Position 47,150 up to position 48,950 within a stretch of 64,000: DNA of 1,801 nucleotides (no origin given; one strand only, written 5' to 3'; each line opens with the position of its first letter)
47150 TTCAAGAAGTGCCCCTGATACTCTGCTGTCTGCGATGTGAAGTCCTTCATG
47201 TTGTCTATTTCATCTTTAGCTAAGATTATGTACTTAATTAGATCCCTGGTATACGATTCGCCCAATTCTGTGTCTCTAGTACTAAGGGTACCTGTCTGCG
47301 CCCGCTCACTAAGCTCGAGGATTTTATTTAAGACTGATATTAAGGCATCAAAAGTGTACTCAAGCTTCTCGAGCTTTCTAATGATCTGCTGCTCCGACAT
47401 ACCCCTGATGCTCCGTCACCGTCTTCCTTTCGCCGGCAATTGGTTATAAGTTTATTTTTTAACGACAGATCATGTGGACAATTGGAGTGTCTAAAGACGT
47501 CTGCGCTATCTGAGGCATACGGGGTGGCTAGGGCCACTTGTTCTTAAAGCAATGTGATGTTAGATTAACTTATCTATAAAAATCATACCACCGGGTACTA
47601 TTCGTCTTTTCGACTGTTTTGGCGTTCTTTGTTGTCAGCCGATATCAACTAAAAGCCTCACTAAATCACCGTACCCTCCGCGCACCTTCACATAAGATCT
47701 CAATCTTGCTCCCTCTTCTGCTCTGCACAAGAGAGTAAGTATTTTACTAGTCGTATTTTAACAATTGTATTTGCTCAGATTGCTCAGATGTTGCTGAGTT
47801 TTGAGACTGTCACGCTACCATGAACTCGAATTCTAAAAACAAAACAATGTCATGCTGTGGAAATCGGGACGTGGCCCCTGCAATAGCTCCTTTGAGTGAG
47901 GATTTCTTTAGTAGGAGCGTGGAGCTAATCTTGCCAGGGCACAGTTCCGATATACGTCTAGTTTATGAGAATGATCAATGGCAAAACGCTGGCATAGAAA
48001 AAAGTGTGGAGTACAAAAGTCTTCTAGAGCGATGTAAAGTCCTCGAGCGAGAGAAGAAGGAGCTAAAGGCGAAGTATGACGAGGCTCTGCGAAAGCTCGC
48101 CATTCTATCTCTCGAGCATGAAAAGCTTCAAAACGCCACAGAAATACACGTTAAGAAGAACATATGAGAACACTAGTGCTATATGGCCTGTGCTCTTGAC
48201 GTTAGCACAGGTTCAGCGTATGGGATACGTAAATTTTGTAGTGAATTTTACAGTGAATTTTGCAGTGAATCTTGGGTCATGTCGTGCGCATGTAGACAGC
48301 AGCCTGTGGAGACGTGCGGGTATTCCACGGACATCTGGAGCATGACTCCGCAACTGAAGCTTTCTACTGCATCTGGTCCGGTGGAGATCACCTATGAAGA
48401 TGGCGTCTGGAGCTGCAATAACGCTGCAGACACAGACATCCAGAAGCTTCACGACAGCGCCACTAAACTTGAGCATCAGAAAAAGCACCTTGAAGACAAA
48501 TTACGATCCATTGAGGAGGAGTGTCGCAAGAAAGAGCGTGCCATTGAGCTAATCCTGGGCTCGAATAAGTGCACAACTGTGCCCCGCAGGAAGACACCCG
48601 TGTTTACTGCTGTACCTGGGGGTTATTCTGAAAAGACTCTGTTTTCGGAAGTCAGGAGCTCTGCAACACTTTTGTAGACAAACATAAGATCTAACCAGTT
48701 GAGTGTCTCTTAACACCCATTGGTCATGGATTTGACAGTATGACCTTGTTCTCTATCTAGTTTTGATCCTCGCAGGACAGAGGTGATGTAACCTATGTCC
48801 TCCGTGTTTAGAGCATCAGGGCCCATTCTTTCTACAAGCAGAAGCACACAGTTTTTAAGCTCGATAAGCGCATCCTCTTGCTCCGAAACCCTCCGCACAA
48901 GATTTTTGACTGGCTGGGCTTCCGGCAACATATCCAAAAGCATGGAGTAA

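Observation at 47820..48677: Tandem pair of paralogous small coiled-coil proteins sharing an N-terminal Cys cluster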

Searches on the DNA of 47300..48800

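Call 71: search_rna_families(source=window, start=47300, end=48800, threshold=evalue, max_evalue=1)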
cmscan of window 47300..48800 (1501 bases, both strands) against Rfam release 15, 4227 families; matches with E-value up to 1: 0.
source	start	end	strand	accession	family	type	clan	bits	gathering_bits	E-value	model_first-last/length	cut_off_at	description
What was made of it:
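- Tried and rejected: Rfam on 47300-48800: nothing at E <= 1 (call 71).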

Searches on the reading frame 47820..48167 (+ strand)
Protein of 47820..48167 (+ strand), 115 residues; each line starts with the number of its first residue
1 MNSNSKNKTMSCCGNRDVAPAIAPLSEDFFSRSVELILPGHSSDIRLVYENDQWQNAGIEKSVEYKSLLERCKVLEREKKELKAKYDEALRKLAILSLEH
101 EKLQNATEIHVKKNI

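Call 7: find_encoding_contigs(protein=window:47820-48167:+, flank=3000, max_places=4)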
Protein window:47820-48167:+ (115 aa): 24 contigs read that carry it; 4 places shown.
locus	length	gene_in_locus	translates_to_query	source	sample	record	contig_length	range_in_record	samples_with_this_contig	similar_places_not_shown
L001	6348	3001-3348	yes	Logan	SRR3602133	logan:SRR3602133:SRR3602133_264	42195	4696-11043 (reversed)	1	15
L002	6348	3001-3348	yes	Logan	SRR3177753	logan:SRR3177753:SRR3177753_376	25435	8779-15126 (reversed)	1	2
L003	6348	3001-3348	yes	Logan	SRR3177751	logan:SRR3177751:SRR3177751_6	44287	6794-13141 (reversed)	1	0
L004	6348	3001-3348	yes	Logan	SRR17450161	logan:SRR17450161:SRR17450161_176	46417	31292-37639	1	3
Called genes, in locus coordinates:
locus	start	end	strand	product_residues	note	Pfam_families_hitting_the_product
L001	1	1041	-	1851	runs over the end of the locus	PF00023:Ank (faint), PF13606:Ank_3 (faint), PF13637:Ank_4 (faint), PF13857:Ank_5 (faint), PF12796:Ank_2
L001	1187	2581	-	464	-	-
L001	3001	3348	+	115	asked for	-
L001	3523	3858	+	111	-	-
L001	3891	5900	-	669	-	-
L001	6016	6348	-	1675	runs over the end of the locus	?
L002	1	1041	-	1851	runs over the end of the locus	PF00023:Ank (faint), PF13606:Ank_3 (faint), PF13637:Ank_4 (faint), PF13857:Ank_5 (faint), PF12796:Ank_2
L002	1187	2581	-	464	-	-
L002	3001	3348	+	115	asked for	-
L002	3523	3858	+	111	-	-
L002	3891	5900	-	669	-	-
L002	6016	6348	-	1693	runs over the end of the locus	-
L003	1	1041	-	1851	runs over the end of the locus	PF00023:Ank (faint), PF13606:Ank_3 (faint), PF13637:Ank_4 (faint), PF13857:Ank_5 (faint), PF12796:Ank_2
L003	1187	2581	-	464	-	-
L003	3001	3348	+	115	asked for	-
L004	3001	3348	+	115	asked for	-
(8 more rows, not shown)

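Call 9: search_protein_families(library=pfam, proteins=[window:47820-48167:+], max_evalue=0.1)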
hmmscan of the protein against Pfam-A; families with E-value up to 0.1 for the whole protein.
window:47820-48167:+ (115 aa): 1 family
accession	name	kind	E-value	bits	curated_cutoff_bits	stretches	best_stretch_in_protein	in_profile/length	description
PF14197.11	Cep57_CLD_2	-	0.035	14.6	27.1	1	67-107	14-54/67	Centrosome localisation domain of PPC89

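Call 10: find_homologous_proteins(query=window:47847-48164:+, max_evalue=1)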
Query seq(106 aa) (106 aa): 2 proteins with E <= 1 among 5 candidates.
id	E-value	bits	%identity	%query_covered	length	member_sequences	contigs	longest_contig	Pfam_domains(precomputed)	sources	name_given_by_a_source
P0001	2.6e-62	225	100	100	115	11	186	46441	-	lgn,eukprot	eukprot:XP_001710169.1 Hypothetical protein GL50803_7396 [Giardia lamblia ATCC 50803]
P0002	4.0e-52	192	85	100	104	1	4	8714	-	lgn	-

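Call 13: find_encoding_contigs(protein=P0002, flank=4000, max_places=4)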
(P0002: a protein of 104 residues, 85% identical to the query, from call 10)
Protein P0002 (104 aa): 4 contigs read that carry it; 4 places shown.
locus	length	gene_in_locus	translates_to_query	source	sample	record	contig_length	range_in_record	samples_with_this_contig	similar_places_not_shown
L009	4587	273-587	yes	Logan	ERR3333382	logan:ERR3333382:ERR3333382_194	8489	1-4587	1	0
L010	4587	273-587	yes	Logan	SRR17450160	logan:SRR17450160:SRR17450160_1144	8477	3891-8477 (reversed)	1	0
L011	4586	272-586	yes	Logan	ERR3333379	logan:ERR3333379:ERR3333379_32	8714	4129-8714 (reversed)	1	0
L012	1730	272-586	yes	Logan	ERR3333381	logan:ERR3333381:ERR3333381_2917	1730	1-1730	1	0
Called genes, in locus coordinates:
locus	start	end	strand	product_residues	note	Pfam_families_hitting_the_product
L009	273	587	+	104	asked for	-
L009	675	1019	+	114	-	-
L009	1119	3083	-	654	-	-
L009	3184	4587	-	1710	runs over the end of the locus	-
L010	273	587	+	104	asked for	-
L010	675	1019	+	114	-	-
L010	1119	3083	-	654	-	-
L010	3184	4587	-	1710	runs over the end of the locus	-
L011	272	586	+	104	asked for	-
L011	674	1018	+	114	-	-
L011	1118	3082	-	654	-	-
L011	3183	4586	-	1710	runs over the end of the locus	-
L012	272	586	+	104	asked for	-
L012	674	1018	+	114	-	-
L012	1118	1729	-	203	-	?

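Call 39: predict_structure(alignment_id=A3)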
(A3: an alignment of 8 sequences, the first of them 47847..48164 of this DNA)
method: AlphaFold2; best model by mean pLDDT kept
length: 106 residues; sequences in the alignment: 8
mean_pLDDT: 77.1   pTM: 0.55
mean pLDDT of the five models: 77.1, 73.5, 73.3, 73.0, 71.2
residues with pLDDT >= 90: 30; 70-90: 46; 50-70: 18; < 50: 12
segments of 3 or more residues with pLDDT < 50: 4-13
pLDDT, mean of each block of 10 residues (from residue 1): 46 56 74 74 74 78 89 92 94 93 79
secondary structure, 60 per line:
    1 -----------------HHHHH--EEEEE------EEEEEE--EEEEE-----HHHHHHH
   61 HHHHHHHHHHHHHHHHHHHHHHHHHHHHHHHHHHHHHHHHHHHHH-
elements in order: H18-22 E25-29 E36-41 E44-48 H54-105
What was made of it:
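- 47853..47858 (+): Codons for Cys3 and Cys4 of 7396, the putative S-acylation sites. AF2 pLDDT below 50 for residues 4-13, so the head is probably flexible (call 39).
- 47919..47990 (+): Predicted three-stranded beta-meander of 7396 (residues 25-48: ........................). AF2 strands 25-29, 36-41 and 44-48 (call 39).
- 48006..48161 (+): Coiled coil (leucine zipper) of 7396, residues 54-105. AF2 helix 54-105 with pLDDT about 90 (call 39).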

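Call 46: search_protein_representatives(alignment_id=A3)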
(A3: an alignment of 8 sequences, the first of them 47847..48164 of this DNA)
Query: 8 sequences, 115 profile positions. Proteins with E-value up to 0.001 (for the whole library): 4; up to 1e-10: 2; up to 1e-30: 2. The best 4 are listed.
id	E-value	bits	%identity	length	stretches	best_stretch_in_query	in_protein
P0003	3.1e-55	201.4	-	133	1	1-113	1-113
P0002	2.1e-38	147.2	-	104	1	1-96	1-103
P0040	7.0e-05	39.1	-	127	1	1-99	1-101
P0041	8.2e-05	38.9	-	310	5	64-95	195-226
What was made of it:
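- Bridging third member: P0040 came out of an exhaustive profile search at E = 7e-5 over 1.8e9 proteins (call 46).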

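Call 49: list_cluster_members(proteins=[P0040])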
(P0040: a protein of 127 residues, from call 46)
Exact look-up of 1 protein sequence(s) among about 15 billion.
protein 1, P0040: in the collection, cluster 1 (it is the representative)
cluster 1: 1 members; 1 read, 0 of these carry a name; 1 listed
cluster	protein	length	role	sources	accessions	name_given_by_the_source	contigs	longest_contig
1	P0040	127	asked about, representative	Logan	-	-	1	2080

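Call 50: find_encoding_contigs(protein=P0040, flank=5000, max_places=4)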
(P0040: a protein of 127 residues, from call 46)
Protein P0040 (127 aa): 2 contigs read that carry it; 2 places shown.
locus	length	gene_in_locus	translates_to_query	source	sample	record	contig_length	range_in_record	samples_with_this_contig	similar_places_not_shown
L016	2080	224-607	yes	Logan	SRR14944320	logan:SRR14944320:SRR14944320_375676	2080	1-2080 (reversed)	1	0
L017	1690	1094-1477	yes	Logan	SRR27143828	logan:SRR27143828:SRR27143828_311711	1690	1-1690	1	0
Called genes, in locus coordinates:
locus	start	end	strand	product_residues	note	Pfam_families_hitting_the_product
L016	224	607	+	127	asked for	-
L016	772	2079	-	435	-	?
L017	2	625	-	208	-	?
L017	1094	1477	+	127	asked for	-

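Call 53: find_homologous_proteins(query=A4, max_evalue=10)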
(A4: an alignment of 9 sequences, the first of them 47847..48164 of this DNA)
Query A4 (9 sequences) (106 aa, profile of the alignment): 6 proteins with E <= 10 among 5710 candidates.
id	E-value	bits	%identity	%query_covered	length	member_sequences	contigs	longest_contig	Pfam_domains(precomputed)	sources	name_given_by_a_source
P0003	9.7e-53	195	28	57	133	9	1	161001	-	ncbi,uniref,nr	ncbi:Hypothetical protein GLP15_3463 [Giardia lamblia P15]|uniref:Uncharacterized protein n=1 Tax=Gi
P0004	8.3e-49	183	21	58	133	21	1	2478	-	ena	-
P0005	2.2e-47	178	18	66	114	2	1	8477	-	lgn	-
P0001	4.3e-41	158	100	100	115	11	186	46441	-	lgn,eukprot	eukprot:XP_001710169.1 Hypothetical protein GL50803_7396 [Giardia lamblia ATCC 50803]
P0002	2.3e-39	152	85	100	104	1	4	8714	-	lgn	-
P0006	4.1e-36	142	25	19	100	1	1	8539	-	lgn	-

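Call 70: search_solved_structures(query=A4, max_evalue=1)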
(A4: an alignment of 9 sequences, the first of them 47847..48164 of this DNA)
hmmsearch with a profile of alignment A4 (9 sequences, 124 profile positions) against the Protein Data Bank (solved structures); distinct sequences matched with E-value up to 1: 43.
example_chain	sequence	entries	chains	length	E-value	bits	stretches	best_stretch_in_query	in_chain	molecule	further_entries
6gy6_B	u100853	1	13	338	0.0046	20.2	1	51-100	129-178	XaxB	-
6gy7_A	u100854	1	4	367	0.0051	20.1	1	51-100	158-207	XaxB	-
9mmx_C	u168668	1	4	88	0.0079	19.5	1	50-89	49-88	M protein, serotype 6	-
8tek_P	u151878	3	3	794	0.022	18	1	52-88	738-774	DUF4201 domain-containing protein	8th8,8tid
7yfu_A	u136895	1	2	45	0.041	17.2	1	50-84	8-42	Protein fantom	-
2wpr_A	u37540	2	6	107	0.047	17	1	50-100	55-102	TRIMERIC AUTOTRANSPORTER ADHESIN FRAGMENT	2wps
9y6s_6n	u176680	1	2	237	0.051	16.8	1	51-120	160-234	Dynein arm light chain, putative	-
6e2j_B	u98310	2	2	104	0.069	16.4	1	32-92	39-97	Keratin, type I cytoskeletal 10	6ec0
6pwb_AL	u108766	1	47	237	0.088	16.1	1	7-89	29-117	Flagellar coiling protein A (FcpA)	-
3zgq_A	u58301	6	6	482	0.089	16.1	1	14-93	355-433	INTERFERON-INDUCED PROTEIN WITH TETRATRICOPEPTIDE REPEATS 5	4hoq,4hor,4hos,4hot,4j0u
6cmy_A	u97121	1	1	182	0.09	16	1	17-109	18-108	Melanoregulin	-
6nqw_A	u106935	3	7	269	0.1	15.8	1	7-89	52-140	Flagellar coiling protein A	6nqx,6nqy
2wpq_A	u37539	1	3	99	0.1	15.8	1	50-94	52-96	TRIMERIC AUTOTRANSPORTER ADHESIN FRAGMENT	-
5djn_A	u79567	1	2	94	0.11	15.7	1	51-105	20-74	Kinesin-like protein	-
10lm_L1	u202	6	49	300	0.12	15.7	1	7-88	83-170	Flagellar Coiling Protein FcpA | Bacterial flagellar sheath protein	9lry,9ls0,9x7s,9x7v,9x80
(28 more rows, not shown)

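Call 77: fold_search(model_id=the predicted structure, library=pdb)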
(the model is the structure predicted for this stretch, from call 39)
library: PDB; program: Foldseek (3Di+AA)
matches with E <= 10: 275; with E <= 0.001: 0
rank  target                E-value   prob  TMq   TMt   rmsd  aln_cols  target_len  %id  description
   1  6nz4_B                1.3e+00  0.12  0.16  0.05   3.6        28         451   14  YcjX-GDP (type I) (released 2019-09-18)
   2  9fqr_Xp               1.4e+00  0.15  0.26  0.10   9.8        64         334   14  96-nm repeat of axonemal doublet microtubules from bovine sperm (released 2025-03-26)
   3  7xxk_B                1.5e+00  0.02  0.12  0.11  16.2        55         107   20  Crystal structure of SARS-CoV-2 N-CTD in complex with GMP (released 2022-06-29)
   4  6wzq_A                1.6e+00  0.02  0.11  0.13  15.7        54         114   20  Structure of SARS-CoV-2 Nucleocapsid dimerization domain, P21 form (released 2020-05-27)
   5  6wzo_D                1.8e+00  0.02  0.13  0.11  15.7        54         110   20  Structure of SARS-CoV-2 Nucleocapsid dimerization domain, P1 form (released 2020-05-27)
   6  6wji_A                1.9e+00  0.02  0.11  0.11  15.7        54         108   20  2.05 Angstrom Resolution Crystal Structure of C-terminal Dimerization Domain of Nucleocapsid Phosphoprotein from SARS- (released 2020-04-22)
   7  7f2e_C                2.1e+00  0.02  0.11  0.11  15.7        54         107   20  SARS-CoV-2 nucleocapsid protein C-terminal domain (dodecamer) (released 2021-10-20)
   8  8oim_A                2.2e+00  0.09  0.14  0.05   1.6        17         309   24  Crystal structure of the lipase SpL from Sphingomonas sp. HXN-200 (released 2024-04-03)
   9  2cjr_E                2.2e+00  0.02  0.14  0.13  16.1        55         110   20  Crystal structure of oligomerization domain of SARS coronavirus nucleocapsid protein. (released 2007-04-10)
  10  7ylb_G                2.2e+00  0.02  0.14  0.14  19.5        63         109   17  Two monobodies recognizing the conserved epitopes of SARS-CoV-2 N antigen applicable to the broad COVID-19 diagnosis (released 2023-09-06)
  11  7f2e_E                2.2e+00  0.01  0.12  0.12  18.4        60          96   20  SARS-CoV-2 nucleocapsid protein C-terminal domain (dodecamer) (released 2021-10-20)
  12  7xwx_E                2.3e+00  0.02  0.13  0.15  14.9        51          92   18  Crystal structure of SARS-CoV-2 N-CTD (released 2023-02-08)
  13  7xwx_H                2.3e+00  0.01  0.11  0.13  16.1        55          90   20  Crystal structure of SARS-CoV-2 N-CTD (released 2023-02-08)
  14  7n0i_A                2.3e+00  0.01  0.11  0.12  15.6        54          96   20  Structure of the SARS-CoV-2 N protein C-terminal domain bound to single-domain antibody E2 (released 2021-06-09)
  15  6yun_B                2.3e+00  0.01  0.11  0.10  15.6        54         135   20  1.45 Angstrom Resolution Crystal Structure of C-terminal Dimerization Domain of Nucleocapsid Phosphoprotein from SARS- (released 2020-05-20)
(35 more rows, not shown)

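Call 81: find_related_loci(query=P0040, collection=metagenome_contigs, flank=5000)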
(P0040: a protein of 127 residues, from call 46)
Query P0040 (127 aa) in metagenome_contigs; peptide patterns used: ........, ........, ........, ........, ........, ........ (x = any residue, [..] = any of these).
169 stretches matched a pattern, but none encodes a relative of the query by tblastn (E <= 1e-3).

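Call 82: find_related_loci(query=A1, collection=metagenome_contigs, flank=3000)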
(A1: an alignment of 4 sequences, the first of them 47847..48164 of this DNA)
Query A1 (106 aa) in metagenome_contigs; peptide patterns used: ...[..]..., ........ (x = any residue, [..] = any of these).
181 stretches matched a pattern, but none encodes a relative of the query by tblastn (E <= 1e-3).
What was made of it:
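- Tried and rejected: JGI metagenome scans with P0040 and with the 7396 family: nothing confirmed (calls 81, 82).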
